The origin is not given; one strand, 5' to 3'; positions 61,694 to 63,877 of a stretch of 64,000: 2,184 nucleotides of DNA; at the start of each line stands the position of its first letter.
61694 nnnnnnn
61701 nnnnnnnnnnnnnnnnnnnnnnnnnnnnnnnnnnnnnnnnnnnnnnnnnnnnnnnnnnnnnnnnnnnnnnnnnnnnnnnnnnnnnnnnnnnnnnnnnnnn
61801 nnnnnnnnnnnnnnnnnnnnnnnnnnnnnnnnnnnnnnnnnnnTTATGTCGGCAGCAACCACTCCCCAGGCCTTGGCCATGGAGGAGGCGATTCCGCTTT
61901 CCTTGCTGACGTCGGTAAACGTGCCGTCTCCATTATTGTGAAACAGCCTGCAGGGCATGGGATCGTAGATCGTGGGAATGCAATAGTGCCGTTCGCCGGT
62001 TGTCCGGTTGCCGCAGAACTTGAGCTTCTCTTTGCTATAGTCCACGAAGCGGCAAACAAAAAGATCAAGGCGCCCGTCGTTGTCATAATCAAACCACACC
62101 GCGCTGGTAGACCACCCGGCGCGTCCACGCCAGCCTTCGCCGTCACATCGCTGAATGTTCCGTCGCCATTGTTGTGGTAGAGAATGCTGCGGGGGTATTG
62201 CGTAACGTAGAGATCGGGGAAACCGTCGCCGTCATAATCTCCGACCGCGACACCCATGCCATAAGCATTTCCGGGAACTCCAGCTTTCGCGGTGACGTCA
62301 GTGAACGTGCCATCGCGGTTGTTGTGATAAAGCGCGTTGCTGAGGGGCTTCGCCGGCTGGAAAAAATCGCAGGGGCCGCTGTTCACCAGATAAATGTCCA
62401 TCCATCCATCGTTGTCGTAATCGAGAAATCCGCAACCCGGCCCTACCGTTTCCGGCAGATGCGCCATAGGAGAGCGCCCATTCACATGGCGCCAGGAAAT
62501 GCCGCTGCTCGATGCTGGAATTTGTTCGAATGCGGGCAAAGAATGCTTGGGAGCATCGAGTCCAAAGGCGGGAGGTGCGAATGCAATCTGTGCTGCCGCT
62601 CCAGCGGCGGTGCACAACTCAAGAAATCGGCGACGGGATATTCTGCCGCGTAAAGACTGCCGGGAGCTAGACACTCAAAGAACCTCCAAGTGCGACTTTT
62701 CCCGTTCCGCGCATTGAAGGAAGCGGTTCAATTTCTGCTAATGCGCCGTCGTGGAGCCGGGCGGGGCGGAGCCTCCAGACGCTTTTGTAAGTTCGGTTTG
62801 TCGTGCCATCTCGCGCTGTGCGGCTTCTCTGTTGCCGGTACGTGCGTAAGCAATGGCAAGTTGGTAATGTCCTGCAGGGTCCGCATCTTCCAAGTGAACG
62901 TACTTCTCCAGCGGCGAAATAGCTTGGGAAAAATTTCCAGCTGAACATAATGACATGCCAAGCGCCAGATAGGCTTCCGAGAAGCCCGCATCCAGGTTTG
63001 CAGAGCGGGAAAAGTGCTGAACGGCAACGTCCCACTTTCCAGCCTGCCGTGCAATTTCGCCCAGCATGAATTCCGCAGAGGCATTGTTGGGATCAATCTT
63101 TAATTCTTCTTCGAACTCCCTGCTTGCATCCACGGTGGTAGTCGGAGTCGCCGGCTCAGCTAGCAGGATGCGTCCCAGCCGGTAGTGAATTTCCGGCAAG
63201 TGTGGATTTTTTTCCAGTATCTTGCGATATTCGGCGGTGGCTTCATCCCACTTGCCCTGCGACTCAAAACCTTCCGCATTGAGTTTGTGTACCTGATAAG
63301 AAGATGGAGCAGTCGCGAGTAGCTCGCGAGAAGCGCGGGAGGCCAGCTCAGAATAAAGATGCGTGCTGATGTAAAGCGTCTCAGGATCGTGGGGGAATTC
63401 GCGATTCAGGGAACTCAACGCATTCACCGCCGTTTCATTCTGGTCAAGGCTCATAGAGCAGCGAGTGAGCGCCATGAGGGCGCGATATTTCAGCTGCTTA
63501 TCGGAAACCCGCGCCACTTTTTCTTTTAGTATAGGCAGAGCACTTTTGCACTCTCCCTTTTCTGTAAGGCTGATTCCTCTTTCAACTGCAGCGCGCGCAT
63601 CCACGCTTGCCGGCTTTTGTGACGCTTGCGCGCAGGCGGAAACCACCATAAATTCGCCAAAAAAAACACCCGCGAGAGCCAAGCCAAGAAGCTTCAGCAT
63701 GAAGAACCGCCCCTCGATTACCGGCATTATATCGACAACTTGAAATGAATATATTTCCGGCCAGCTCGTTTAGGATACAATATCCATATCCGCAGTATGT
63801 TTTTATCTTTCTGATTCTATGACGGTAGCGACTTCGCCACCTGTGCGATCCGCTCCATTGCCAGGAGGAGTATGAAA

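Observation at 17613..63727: Recurrent CRTAC1 (FG-GAP/VCBS + ASPIC/UnbV) plus secreted-TPR gene module, five copies in one locus, next to TonB-dependent receptors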

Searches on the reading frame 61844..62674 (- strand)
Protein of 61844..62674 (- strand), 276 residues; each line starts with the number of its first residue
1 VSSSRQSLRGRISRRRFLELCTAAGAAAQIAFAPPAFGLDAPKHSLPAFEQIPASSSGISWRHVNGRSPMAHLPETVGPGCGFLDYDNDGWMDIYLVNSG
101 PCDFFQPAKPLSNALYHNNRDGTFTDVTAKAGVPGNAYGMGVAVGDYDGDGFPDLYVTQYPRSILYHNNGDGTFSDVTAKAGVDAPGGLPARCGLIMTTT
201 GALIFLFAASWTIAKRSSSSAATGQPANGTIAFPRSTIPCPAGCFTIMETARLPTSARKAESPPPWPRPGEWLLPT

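Call 5: search_protein_families(library=pfam, proteins=[window:61844-62674:-], max_evalue=0.01)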
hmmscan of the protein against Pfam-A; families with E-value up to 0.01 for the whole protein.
window:61844-62674:- (276 aa): 2 families
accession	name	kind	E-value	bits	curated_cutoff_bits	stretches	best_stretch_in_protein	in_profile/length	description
PF13517.12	FG-GAP_3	-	3.1e-21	76.2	26.9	2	85-157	1-61/61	FG-GAP-like repeat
PF01839.29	FG-GAP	-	1.5e-07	31.6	22.1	1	139-167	2-27/37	FG-GAP repeat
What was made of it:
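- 60941..62674 (-): C5: CRTAC1-family gene with a Tat-like signal, split by two frameshifts in this sequence. Pfam on the three fragments (call 5).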

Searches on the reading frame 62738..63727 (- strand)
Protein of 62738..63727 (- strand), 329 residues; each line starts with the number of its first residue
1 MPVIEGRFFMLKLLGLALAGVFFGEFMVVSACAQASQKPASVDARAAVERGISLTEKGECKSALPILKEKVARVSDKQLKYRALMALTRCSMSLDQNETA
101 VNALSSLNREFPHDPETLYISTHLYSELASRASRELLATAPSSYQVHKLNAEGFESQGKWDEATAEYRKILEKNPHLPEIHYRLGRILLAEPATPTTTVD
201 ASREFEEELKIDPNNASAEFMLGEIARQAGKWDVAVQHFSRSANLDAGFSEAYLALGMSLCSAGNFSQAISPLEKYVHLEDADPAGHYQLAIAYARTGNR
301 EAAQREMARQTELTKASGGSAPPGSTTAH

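Call 6: search_protein_families(library=pfam, proteins=[window:62738-63727:-], max_evalue=0.01)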
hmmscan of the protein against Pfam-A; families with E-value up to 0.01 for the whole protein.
window:62738-63727:- (329 aa): 20 families
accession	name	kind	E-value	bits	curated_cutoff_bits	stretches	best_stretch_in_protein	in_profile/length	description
PF14559.12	TPR_19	-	5.3e-20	72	25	2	157-190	4-37/68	Tetratricopeptide repeat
PF13428.12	TPR_14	-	1.4e-15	56.7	23.5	1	152-187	9-44/44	Tetratricopeptide repeat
PF13414.12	TPR_11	-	5.4e-15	55.2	26.8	1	156-188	6-38/42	TPR repeat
PF07719.23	TPR_2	-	1.8e-14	53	27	0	151-176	8-33/34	Tetratricopeptide repeat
PF13432.12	TPR_16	-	2.2e-14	54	32.7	2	155-191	8-44/65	Tetratricopeptide repeat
PF13431.12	TPR_17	-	8.7e-13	47.9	24.4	0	167-189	2-24/34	Tetratricopeptide repeat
PF13174.12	TPR_6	-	3.4e-12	46.6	26.3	0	154-175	10-31/33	Tetratricopeptide repeat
PF24575.1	TPR_Slam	-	6.5e-09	36.6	35.2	1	154-191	57-94/104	Surface lipoprotein assembly modifier, N-terminal TPR repeats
PF13176.12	TPR_7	-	1.6e-08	34.4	27.9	0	221-241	4-24/36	Tetratricopeptide repeat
PF12895.13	ANAPC3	-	1e-07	32.6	27.2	0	210-275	17-81/82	Anaphase-promoting complex, cyclosome, subunit 3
PF23914.1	TPR_CcmH_CycH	-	1.6e-07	31.8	42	1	208-308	42-145/158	Cytochrome c-type biogenesis protein H TPR domain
PF13424.12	TPR_12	-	1.7e-07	31.7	30.1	1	221-275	8-70/77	Tetratricopeptide repeat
PF00515.34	TPR_1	-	2.4e-07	30.7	27.8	0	155-176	12-33/34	Tetratricopeptide repeat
PF20308.4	TPR-S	-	1.8e-06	28.9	27.6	0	265-311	1-45/102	Tetratricopeptide Repeats-Sensor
PF03704.23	BTAD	-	4.3e-05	24.3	22.1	1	243-305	55-117/146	Bacterial transcriptional activator domain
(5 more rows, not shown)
